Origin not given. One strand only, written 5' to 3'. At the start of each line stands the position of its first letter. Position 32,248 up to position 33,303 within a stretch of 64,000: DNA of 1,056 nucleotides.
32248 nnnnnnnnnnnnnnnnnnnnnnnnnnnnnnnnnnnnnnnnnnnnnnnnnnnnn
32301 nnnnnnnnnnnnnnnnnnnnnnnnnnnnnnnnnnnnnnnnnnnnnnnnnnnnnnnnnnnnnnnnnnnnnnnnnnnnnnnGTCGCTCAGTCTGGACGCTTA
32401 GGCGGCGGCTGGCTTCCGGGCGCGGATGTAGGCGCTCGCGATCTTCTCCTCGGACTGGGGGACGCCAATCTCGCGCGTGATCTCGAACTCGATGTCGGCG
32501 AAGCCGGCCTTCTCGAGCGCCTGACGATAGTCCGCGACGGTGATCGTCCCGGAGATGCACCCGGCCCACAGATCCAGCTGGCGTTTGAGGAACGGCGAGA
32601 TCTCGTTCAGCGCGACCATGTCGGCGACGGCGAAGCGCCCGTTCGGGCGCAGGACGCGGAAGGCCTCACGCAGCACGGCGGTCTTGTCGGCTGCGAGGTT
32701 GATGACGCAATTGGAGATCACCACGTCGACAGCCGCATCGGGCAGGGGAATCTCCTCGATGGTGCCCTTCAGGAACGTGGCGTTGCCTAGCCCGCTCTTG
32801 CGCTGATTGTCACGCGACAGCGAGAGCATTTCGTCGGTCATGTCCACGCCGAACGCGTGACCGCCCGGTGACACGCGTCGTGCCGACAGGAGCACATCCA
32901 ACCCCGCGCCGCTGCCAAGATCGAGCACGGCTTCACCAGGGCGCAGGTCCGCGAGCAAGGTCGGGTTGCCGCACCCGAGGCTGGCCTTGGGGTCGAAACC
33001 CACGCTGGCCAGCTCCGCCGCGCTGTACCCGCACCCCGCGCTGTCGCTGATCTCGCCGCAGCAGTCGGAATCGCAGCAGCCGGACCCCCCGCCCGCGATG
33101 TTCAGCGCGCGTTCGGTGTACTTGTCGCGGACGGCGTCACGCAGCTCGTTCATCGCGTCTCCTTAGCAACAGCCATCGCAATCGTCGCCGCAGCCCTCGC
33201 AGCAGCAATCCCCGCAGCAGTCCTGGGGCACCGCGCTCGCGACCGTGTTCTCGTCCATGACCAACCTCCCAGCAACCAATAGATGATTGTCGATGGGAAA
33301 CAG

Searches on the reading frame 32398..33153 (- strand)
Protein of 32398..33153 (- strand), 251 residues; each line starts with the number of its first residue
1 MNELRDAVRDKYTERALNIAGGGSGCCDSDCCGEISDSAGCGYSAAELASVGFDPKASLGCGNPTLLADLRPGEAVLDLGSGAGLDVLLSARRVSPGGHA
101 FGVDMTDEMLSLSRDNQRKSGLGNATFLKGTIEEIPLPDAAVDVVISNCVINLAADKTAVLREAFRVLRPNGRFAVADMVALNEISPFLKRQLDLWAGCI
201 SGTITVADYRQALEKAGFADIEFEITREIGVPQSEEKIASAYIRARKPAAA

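Call 3: search_protein_families(library=pfam, proteins=[window:32398-33153:-], max_evalue=1)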
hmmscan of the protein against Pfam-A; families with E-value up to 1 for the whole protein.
window:32398-33153:- (251 aa): 17 families
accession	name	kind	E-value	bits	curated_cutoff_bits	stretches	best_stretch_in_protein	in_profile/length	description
PF13847.12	Methyltransf_31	-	2e-32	112.3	27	1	71-217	2-145/145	Methyltransferase domain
PF08241.18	Methyltransf_11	-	1.7e-20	73.9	21.2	1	77-175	1-94/95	Methyltransferase domain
PF13649.12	Methyltransf_25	-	1.6e-19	70.8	27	1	76-172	1-97/97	Methyltransferase domain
PF01209.24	Ubie_methyltran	-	8.5e-15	55.2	20.1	1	71-196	46-169/233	ubiE/COQ5 methyltransferase family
PF08242.18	Methyltransf_12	-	2.9e-12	47.6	30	1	77-174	1-98/98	Methyltransferase domain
PF13489.12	Methyltransf_23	-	5.9e-09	36.3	27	1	66-221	16-162/164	Methyltransferase domain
PF05175.20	MTS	-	2.1e-05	24.7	23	1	65-176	22-138/170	Methyltransferase small domain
PF01135.25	PCMT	-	2.6e-05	24.5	20.3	1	67-128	69-129/210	Protein-L-isoaspartate(D-aspartate) O-methyltransferase (PCMT)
PF05148.21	Methyltransf_8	-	6e-05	23.5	27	1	132-181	113-161/219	Hypothetical methyltransferase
PF20922.3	Anamorsin_N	-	0.00013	22.1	27.1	1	132-210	42-123/163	Anamorsin, N-terminal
PF24675.1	NpmA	-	0.00058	19.7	60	1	74-138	25-92/214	16S rRNA (adenine(1408)-N(1))-methyltransferase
PF06325.19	PrmA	-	0.00072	19.6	22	1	70-176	159-258/296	Ribosomal protein L11 methyltransferase (PrmA)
PF03141.22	Methyltransf_29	-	0.011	14.8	23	1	134-178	174-219/506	Putative S-adenosyl-L-methionine-dependent methyltransferase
PF01170.24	UPF0020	-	0.031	14.4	22.3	1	100-148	79-128/197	RMKL-like, methyltransferase domain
PF08704.16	GCD14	-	0.036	14.2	26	1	69-127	37-95/247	tRNA methyltransferase complex GCD14 subunit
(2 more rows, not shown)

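Call 4: search_protein_families(library=ncbifam, proteins=[window:32398-33153:-], max_evalue=1)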
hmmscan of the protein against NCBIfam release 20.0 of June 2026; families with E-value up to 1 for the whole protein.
window:32398-33153:- (251 aa): 58 families (the best 25 are shown)
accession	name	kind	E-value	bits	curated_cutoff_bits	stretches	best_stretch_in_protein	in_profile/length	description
NF008823.0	PRK11873.1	subfamily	6.3e-88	294.8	263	1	2-241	5-246/272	arsenite methyltransferase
NF041537.1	ArsM_AhpD_UU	exception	1.2e-48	165.6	510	1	58-250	61-251/345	arsenite methyltransferase/AhpD domain selenoprotein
NF047649.1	MTase_UXPK_star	exception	2.1e-46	158.2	460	1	3-221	12-226/283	methyltransferase/UXPK-star double selenoprotein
NF041536.1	ArsM_DUF2284_UU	exception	9.2e-45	152.8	575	1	59-250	63-251/459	arsenite methyltransferase/DUF2284 domain selenoprotein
NF040538.1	methyl_ArsM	equivalog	3.5e-40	138.3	500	2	137-228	167-260/356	arsinothricin biosynthesis methyltransferase ArsM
NF038099.1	AsSugarArsM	exception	9.8e-27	94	400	1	59-228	45-223/321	arsenosugar biosynthesis arsenite methyltransferase ArsM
NF040539.1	AST_met_ArsM_2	exception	5.1e-26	92.1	240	1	75-223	59-210/262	putative arsinothricin biosynthesis methyltransferase ArsM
NF045667.1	MTase_DVU1556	equivalog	5.8e-26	91.3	155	1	67-221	17-163/213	DVU_1556 family methyltransferase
NF001240.0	PRK00216.1-1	equivalog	2.7e-16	59.4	378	1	68-180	59-172/251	bifunctional demethylmenaquinone methyltransferase/2-methoxy-6-polyprenyl-1,4-benzoquinol methylase UbiE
TIGR02072.1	BioC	equivalog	7e-15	55.5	184.95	1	74-183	36-141/244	malonyl-ACP O-methyltransferase BioC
NF043040.1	corrin_prot_MT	hypoth_equivalog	1.1e-14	54.4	180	1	68-185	36-156/216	corrinoid protein-associated methyltransferase CpaM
NF001244.0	PRK00216.1-5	equivalog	3.5e-14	52.7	216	1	71-184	47-161/236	bifunctional demethylmenaquinone methyltransferase/2-methoxy-6-polyprenyl-1,4-benzoquinol methylase UbiE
NF052510.1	methyltran_MpqE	exception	3.6e-14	52.7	335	1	70-179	44-154/234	methyl-plastoquinone biosynthesis methyltransferase MpqE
TIGR01934.1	MenG_MenH_UbiE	subfamily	5.7e-14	52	158.35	1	71-184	38-149/223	ubiquinone/menaquinone biosynthesis methyltransferase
NF001242.0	PRK00216.1-3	equivalog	5.8e-13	48.8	351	1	74-196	72-193/258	bifunctional demethylmenaquinone methyltransferase/2-methoxy-6-polyprenyl-1,4-benzoquinol methylase UbiE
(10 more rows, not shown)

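Call 7: find_related_loci(query=window:32398-33153:-, collection=genome_contigs, flank=3000)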
Query window:32398-33153:- (251 aa) in genome_contigs; peptide patterns used: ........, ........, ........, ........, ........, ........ (x = any residue, [..] = any of these).
599 stretches matched a pattern (row limit reached: there are more); 503 encode a relative of the query (tblastn E <= 1e-3); the best 80 are kept; 80 distinct loci.
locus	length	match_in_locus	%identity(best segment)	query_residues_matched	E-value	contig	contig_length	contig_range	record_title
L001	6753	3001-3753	69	1-251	5e-115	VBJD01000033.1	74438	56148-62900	MAG: Chloroflexi bacterium isolate CF_147 14_0929_05_30cm_scaffold_746, whole genome shotgun sequence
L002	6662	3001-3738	71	1-249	1e-113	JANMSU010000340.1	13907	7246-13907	MAG: Chloroflexota bacterium isolate SOY_29_metabat_353 SOY_29_k141_353817, whole genome shotgun sequence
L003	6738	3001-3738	70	1-249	5e-110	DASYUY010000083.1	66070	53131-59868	MAG TPA_asm: Candidatus Limnocylindria bacterium isolate SMAG_U4607 k141_820709, whole genome shotgun sequence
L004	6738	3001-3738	69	1-248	2e-109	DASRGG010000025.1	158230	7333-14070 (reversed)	MAG TPA_asm: Candidatus Limnocylindria bacterium isolate SMAG_U10052 k141_396681, whole genome shotgun sequence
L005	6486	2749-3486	68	1-249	7e-109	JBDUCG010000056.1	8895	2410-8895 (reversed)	MAG: Chloroflexota bacterium isolate cluster4_bin.41 NODE_23154_length_8895_cov_15.066968, whole genome shotgun sequence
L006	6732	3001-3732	69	3-249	6e-109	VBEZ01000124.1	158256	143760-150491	MAG: Chloroflexi bacterium isolate CF_39 14_1009_02_40cm_scaffold_177, whole genome shotgun sequence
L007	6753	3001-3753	63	1-251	2e-104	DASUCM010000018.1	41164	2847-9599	MAG TPA_asm: Candidatus Limnocylindria bacterium isolate SMAG_U1296 k141_552190, whole genome shotgun sequence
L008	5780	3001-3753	64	1-251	9e-104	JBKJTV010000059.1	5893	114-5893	MAG: Candidatus Limnocylindria bacterium isolate ant_bin.637 S1Ck117_2991913_flag_1_multi_13.0000_len_5893, whole genome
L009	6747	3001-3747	69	1-249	6e-104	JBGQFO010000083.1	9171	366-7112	MAG: Candidatus Limnocylindria bacterium isolate OBJ2_061818_090_51 k141_2512691_length_9171_cov_12.0000, whole genome s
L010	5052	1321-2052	67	1-247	2e-100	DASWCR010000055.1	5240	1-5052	MAG TPA_asm: Candidatus Limnocylindria bacterium isolate SMAG_U2714 k141_1095346, whole genome shotgun sequence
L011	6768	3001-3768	62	1-248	4e-99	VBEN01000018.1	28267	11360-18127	MAG: Chloroflexi bacterium isolate CF_27 14_1009_16_20cm_scaffold_285, whole genome shotgun sequence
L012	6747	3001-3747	63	1-248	1e-98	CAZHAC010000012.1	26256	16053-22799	MAG TPA_asm: uncultured Actinomycetes bacterium isolate SRP272529_co2_29 genome assembly, contig: NODE_2867_length_26256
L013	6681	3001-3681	66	17-247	2e-98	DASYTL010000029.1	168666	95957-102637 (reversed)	MAG TPA_asm: Candidatus Limnocylindria bacterium isolate SMAG_U4566 k141_2382037, whole genome shotgun sequence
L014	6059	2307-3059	63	1-250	4e-98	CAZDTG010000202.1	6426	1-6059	MAG TPA_asm: uncultured Steroidobacteraceae bacterium isolate SRP272529_co1_120 genome assembly, contig: NODE_23902_leng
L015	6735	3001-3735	66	1-247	5e-98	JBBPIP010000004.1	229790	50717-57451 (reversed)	MAG: Chloroflexota bacterium isolate BPF1-44-46_bin_3 NODE_5_length_229790_cov_24.288985, whole genome shotgun sequence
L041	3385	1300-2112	53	1-250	5e-83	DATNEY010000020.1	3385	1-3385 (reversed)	MAG TPA_asm: Vicinamibacterales bacterium isolate SMAG_U11280 k141_4401667, whole genome shotgun sequence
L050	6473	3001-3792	53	2-249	1e-77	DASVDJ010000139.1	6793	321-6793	MAG TPA_asm: Vicinamibacterales bacterium isolate SMAG_U2030 k141_1274461, whole genome shotgun sequence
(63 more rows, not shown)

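Call 16: find_related_loci(query=window:32398-33153:-, collection=metagenome_contigs, flank=2500)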
Query window:32398-33153:- (251 aa) in metagenome_contigs; peptide patterns used: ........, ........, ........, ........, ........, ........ (x = any residue, [..] = any of these).
600 stretches matched a pattern (row limit reached: there are more); 543 encode a relative of the query (tblastn E <= 1e-3); the best 80 are kept; 80 distinct loci.
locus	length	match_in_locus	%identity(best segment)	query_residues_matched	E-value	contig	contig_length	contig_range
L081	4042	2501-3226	72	5-249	1e-114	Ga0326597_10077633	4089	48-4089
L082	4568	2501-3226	72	5-249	2e-113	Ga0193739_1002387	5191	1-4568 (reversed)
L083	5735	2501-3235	70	2-249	5e-110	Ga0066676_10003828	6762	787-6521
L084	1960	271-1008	69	1-247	1e-116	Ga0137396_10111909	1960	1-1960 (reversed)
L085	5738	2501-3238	69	1-248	1e-109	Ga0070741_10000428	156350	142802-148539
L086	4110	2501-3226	70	5-249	6e-110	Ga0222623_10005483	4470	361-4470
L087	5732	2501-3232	69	3-249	4e-109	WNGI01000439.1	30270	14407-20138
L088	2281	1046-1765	69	1-243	3e-113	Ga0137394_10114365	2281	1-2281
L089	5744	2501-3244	67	3-251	3e-107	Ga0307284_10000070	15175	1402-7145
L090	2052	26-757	68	1-247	3e-113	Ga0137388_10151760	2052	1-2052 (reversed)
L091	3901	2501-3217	68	1-247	9e-107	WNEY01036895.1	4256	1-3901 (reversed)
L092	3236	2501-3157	71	23-249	9e-106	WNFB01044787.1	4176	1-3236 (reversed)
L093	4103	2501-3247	66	1-251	2e-105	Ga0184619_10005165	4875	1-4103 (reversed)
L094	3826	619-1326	66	7-249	4e-102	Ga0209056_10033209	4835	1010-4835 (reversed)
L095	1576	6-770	63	1-247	4e-108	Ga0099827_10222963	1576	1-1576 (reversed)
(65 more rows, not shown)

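Call 27: search_solved_structures(query=window:32398-33153:-, show_alignments=1)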
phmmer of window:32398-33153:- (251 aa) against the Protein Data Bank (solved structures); distinct sequences matched with E-value up to 0.001: 45.
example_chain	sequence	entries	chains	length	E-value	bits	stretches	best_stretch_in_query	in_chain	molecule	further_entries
4kw7_A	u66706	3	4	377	8.9e-26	94.3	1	58-227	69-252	Arsenic methyltransferase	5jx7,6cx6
4fr0_A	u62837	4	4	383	9.3e-26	94.3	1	58-227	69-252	Arsenic methyltransferase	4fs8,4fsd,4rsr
5eg5_A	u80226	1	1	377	8.1e-25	91.2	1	60-227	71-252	Arsenic methyltransferase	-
5evj_A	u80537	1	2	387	8.7e-25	91.1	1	46-233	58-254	Arsenite methyltransferase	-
8xt7_A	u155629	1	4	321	7.6e-20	74.9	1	75-222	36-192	Arsenite methyltransferase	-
1xxl_A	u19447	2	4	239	7.4e-13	52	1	67-181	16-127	YcgJ protein | ycgJ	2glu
3dh0_A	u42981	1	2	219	6.7e-11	45.6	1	69-179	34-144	SAM dependent methyltransferase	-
5wp5_A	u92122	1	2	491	7.3e-11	45.5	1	68-223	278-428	Phosphomethylethanolamine N-methyltransferase 2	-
5wp4_A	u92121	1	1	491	1.3e-10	44.6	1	69-222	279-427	Phosphoethanolamine N-methyltransferase 1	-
3bus_A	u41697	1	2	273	2.7e-10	43.6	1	61-198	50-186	Methyltransferase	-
6f5z_A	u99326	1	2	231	1.4e-09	41.3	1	70-219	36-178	24-sterol C-methyltransferase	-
3mgg_A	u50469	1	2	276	2.4e-09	40.6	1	71-196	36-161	Methyltransferase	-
1ufk_A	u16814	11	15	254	3.3e-09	40.1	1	66-178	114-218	TT0836 protein | Ribosomal protein L11 methyltransferase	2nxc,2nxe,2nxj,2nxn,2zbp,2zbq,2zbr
3cjt_A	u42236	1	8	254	3.5e-09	40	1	66-178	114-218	Ribosomal protein L11 methyltransferase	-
5f8c_A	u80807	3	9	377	8.3e-09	38.8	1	69-186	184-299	Methyltransferase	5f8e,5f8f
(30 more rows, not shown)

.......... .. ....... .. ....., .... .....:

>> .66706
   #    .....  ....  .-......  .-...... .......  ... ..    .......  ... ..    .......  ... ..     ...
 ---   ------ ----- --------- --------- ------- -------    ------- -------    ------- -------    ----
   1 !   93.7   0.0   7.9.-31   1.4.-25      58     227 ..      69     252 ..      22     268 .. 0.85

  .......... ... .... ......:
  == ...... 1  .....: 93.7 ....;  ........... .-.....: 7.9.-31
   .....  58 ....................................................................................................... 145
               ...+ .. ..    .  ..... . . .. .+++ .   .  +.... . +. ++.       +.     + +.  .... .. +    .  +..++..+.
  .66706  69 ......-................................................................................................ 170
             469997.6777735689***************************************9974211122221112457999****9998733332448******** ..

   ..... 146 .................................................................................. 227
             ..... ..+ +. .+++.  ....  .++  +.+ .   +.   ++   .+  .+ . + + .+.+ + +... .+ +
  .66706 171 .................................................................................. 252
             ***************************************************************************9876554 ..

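Call 40: find_homologous_proteins(query=window:32398-33153:-, max_evalue=1e-60)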
Query window:32398-33153:- (251 aa): 7342 proteins with E <= 1e-60 among 8000 candidates; the best 120 are listed.
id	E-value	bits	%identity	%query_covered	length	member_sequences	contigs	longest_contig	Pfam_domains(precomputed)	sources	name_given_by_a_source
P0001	9.9e-159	544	99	100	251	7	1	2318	PF13847.13,PF13489.13,PF05175.21,PF13649.13,PF01209.25,PF08241.19,PF08242.19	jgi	-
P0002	2.5e-146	504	90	100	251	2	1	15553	PF13847.13,PF13489.13,PF05175.21,PF13649.13,PF01135.26,PF01209.25,PF08241.19,PF08242.19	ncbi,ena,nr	ncbi:MAG: hypothetical protein AUH85_04820 [Chloroflexi bacterium 13_1_40CM_4_68_4]|nr:MAG: hypothet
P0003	1.2e-132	459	84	99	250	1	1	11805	PF13847.13,PF13489.13,PF06325.20,PF05175.21,PF13649.13,PF01135.26,PF01209.25,PF08241.19,PF08242.19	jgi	jgi:SAM-dependent methyltransferase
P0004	4.3e-128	444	79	100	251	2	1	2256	PF13847.13,PF13489.13,PF05175.21,PF13649.13,PF05148.22,PF00891.25,PF01209.25,PF08241.19,PF08242.19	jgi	jgi:SAM-dependent methyltransferase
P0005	9.3e-126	436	80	99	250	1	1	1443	PF13847.13,PF13489.13,PF05175.21,PF13649.13,PF05148.22,PF01135.26,PF01209.25,PF08241.19,PF08242.19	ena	-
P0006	4.8e-125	434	86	93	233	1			PF13847.13,PF13489.13,PF06325.20,PF05175.21,PF13649.13,PF05148.22,PF01135.26,PF24675.2,PF01209.25,PF08241.19,PF08242.19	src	-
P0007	9.5e-125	433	80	99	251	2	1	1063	PF13847.13,PF13489.13,PF06325.20,PF05175.21,PF13649.13,PF01135.26,PF01209.25,PF08241.19,PF08242.19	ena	-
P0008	6.8e-118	411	78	99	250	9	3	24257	PF13847.13,PF13489.13,PF05175.21,PF13649.13,PF05148.22,PF01135.26,PF01209.25,PF08241.19,PF08242.19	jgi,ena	jgi:SAM-dependent methyltransferase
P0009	1.3e-114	400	74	100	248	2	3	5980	PF13847.13,PF13489.13,PF05175.21,PF13649.13,PF05148.22,PF01209.25,PF08241.19,PF08242.19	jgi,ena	jgi:SAM-dependent methyltransferase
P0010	2.5e-113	396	73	99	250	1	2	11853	PF13847.13,PF13489.13,PF13649.13,PF05148.22,PF01209.25,PF08241.19,PF08242.19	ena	-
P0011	2.1e-110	386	72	100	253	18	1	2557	PF13847.13,PF13489.13,PF06325.20,PF05175.21,PF13649.13,PF01135.26,PF13679.13,PF01209.25,PF08241.19,PF08242.19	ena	-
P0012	2.4e-110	386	72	99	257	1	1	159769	PF13847.13,PF13489.13,PF06325.20,PF05175.21,PF13649.13,PF20922.4,PF01135.26,PF01209.25,PF08241.19,PF08242.19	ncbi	-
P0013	3.0e-109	382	71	100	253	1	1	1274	PF13847.13,PF13489.13,PF06325.20,PF05175.21,PF13649.13,PF01209.25,PF08241.19,PF08242.19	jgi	jgi:SAM-dependent methyltransferase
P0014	4.0e-109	382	69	100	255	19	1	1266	PF13847.13,PF13489.13,PF06325.20,PF05175.21,PF13649.13,PF05148.22,PF01135.26,PF24675.2,PF01209.25,PF08241.19,PF08242.19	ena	-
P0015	4.3e-109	382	70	99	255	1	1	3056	PF13489.13,PF08241.19,PF13847.13,PF06325.20,PF05175.21,PF13649.13,PF05148.22,PF20922.4,PF01135.26,PF24675.2,PF01209.25,PF08242.19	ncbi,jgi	-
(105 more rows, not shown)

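Call 41: find_encoding_contigs(protein=P0002, flank=2500, max_places=3)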
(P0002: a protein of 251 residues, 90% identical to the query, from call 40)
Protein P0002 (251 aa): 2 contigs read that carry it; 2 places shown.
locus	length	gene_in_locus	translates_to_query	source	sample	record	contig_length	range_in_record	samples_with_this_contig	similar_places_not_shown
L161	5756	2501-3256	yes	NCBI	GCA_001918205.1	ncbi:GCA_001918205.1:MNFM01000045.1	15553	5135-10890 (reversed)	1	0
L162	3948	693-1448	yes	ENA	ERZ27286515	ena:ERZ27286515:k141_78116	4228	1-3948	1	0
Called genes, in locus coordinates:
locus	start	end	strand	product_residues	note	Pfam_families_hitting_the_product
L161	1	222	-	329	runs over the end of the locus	PF01380:SIS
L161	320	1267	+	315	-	PF00144:Beta-lactamase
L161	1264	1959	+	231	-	PF00730:HhH-GPD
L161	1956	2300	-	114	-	PF01022:HTH_5, PF12840:HTH_20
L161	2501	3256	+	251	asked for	PF05175:MTS (weak), PF01135:PCMT (weak), PF13489:Methyltransf_23, PF01209:Ubie_methyltran, PF13847:Methyltransf_31, PF08241:Methyltransf_11, PF08242:Methyltransf_12, PF13649:Methyltransf_25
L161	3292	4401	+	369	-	PF03702:AnmK, PF02782:FGGY_C (faint)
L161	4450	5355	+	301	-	PF13580:SIS_2, PF22645:GKRP_SIS_N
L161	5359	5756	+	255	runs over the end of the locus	PF08378:NERD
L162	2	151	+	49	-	?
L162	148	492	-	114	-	PF01022:HTH_5, PF12840:HTH_20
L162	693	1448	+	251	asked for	PF05175:MTS (weak), PF01135:PCMT (weak), PF13489:Methyltransf_23, PF01209:Ubie_methyltran, PF13847:Methyltransf_31, PF08241:Methyltransf_11, PF08242:Methyltransf_12, PF13649:Methyltransf_25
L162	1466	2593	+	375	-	PF03702:AnmK, PF02782:FGGY_C (faint)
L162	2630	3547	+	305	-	PF13580:SIS_2, PF22645:GKRP_SIS_N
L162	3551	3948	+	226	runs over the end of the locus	?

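Call 42: find_encoding_contigs(protein=P0003, flank=2500, max_places=3)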
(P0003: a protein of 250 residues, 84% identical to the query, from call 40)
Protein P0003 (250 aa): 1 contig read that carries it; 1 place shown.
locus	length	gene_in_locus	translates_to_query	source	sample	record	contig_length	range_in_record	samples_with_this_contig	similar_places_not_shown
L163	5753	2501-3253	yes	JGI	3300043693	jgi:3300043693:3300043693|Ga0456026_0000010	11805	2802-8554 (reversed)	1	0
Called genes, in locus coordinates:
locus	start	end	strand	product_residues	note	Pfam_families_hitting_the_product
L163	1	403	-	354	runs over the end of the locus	PF01380:SIS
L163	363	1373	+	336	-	PF00144:Beta-lactamase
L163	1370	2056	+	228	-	PF00730:HhH-GPD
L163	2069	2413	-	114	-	PF01022:HTH_5, PF12840:HTH_20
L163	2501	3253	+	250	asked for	PF05175:MTS (weak), PF01135:PCMT (weak), PF13489:Methyltransf_23, PF01209:Ubie_methyltran, PF13847:Methyltransf_31, PF08241:Methyltransf_11, PF08242:Methyltransf_12, PF13649:Methyltransf_25, +1 more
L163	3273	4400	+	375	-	PF03702:AnmK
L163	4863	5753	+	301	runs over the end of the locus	PF13580:SIS_2 (weak), PF22645:GKRP_SIS_N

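Call 43: find_encoding_contigs(protein=P0001, flank=2500, max_places=3)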
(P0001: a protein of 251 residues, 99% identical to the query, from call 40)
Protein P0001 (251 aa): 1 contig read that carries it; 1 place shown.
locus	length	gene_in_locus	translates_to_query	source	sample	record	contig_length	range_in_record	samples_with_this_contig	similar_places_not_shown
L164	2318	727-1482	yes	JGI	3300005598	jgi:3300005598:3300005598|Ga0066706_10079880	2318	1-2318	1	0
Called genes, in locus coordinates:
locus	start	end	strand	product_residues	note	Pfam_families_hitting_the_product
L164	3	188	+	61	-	?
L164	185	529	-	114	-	PF01022:HTH_5, PF12840:HTH_20 (weak)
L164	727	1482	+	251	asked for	PF05175:MTS (faint), PF13489:Methyltransf_23, PF01209:Ubie_methyltran, PF13847:Methyltransf_31, PF08241:Methyltransf_11, PF08242:Methyltransf_12, PF13649:Methyltransf_25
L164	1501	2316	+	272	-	?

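Call 44: find_encoding_contigs(protein=P0004, flank=2500, max_places=3)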
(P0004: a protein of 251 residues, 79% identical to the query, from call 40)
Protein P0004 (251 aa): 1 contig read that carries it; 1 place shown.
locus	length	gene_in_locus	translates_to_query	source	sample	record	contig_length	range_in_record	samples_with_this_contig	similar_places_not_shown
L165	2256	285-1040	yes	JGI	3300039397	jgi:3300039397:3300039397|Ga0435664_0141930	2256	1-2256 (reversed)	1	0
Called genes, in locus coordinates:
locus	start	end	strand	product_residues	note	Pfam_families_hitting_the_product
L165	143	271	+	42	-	-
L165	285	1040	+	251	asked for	PF00891:Methyltransf_2 (weak), PF05175:MTS (weak), PF13489:Methyltransf_23, PF01209:Ubie_methyltran, PF13847:Methyltransf_31, PF08241:Methyltransf_11, PF08242:Methyltransf_12, PF13649:Methyltransf_25, +1 more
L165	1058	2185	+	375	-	PF03702:AnmK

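Call 46: find_encoding_contigs(protein=P0008, flank=2500, max_places=4)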
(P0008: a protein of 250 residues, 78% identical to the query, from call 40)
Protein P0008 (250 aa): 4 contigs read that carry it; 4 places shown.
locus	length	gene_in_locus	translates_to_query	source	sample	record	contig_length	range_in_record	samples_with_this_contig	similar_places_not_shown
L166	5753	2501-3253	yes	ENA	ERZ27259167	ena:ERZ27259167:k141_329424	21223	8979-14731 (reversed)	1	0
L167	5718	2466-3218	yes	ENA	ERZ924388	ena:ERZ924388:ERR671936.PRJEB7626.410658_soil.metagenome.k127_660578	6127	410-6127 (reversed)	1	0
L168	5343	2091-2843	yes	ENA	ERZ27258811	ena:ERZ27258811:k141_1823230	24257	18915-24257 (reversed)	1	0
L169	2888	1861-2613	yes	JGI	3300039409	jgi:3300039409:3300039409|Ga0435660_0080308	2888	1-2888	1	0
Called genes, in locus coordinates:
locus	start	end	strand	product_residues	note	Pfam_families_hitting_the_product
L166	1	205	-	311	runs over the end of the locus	PF01380:SIS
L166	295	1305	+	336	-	PF00144:Beta-lactamase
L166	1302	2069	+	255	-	PF00730:HhH-GPD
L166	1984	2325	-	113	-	PF12840:HTH_20, PF01022:HTH_5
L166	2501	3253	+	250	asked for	PF05175:MTS (weak), PF01135:PCMT (weak), PF13489:Methyltransf_23, PF01209:Ubie_methyltran, PF13847:Methyltransf_31, PF08241:Methyltransf_11, PF08242:Methyltransf_12, PF13649:Methyltransf_25, +1 more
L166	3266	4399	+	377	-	PF03702:AnmK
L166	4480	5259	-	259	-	-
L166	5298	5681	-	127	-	PF06150:ChaB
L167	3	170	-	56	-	?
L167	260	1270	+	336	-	PF00144:Beta-lactamase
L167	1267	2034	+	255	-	PF00730:HhH-GPD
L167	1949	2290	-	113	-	PF12840:HTH_20, PF01022:HTH_5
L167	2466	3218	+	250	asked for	PF05175:MTS (weak), PF01135:PCMT (weak), PF13489:Methyltransf_23, PF01209:Ubie_methyltran, PF13847:Methyltransf_31, PF08241:Methyltransf_11, PF08242:Methyltransf_12, PF13649:Methyltransf_25, +1 more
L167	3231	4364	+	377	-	PF03702:AnmK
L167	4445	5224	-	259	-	-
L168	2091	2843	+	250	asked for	PF05175:MTS (weak), PF01135:PCMT (weak), PF13489:Methyltransf_23, PF01209:Ubie_methyltran, PF13847:Methyltransf_31, PF08241:Methyltransf_11, PF08242:Methyltransf_12, PF13649:Methyltransf_25, +1 more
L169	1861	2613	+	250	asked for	PF05175:MTS (weak), PF01135:PCMT (weak), PF13489:Methyltransf_23, PF01209:Ubie_methyltran, PF13847:Methyltransf_31, PF08241:Methyltransf_11, PF08242:Methyltransf_12, PF13649:Methyltransf_25, +1 more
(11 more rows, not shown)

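Call 47: find_encoding_contigs(protein=P0005, flank=2500, max_places=3)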
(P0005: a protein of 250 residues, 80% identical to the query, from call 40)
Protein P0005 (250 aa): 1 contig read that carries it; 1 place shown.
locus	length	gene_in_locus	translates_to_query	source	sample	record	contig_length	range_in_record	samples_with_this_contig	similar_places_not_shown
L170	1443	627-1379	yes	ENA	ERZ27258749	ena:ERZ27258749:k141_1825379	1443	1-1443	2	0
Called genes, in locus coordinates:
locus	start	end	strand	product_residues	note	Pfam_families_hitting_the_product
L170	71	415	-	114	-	PF01022:HTH_5, PF12840:HTH_20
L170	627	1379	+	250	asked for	PF05175:MTS (weak), PF13489:Methyltransf_23, PF01135:PCMT (weak), PF01209:Ubie_methyltran, PF13847:Methyltransf_31, PF08241:Methyltransf_11, PF08242:Methyltransf_12, PF13649:Methyltransf_25, +1 more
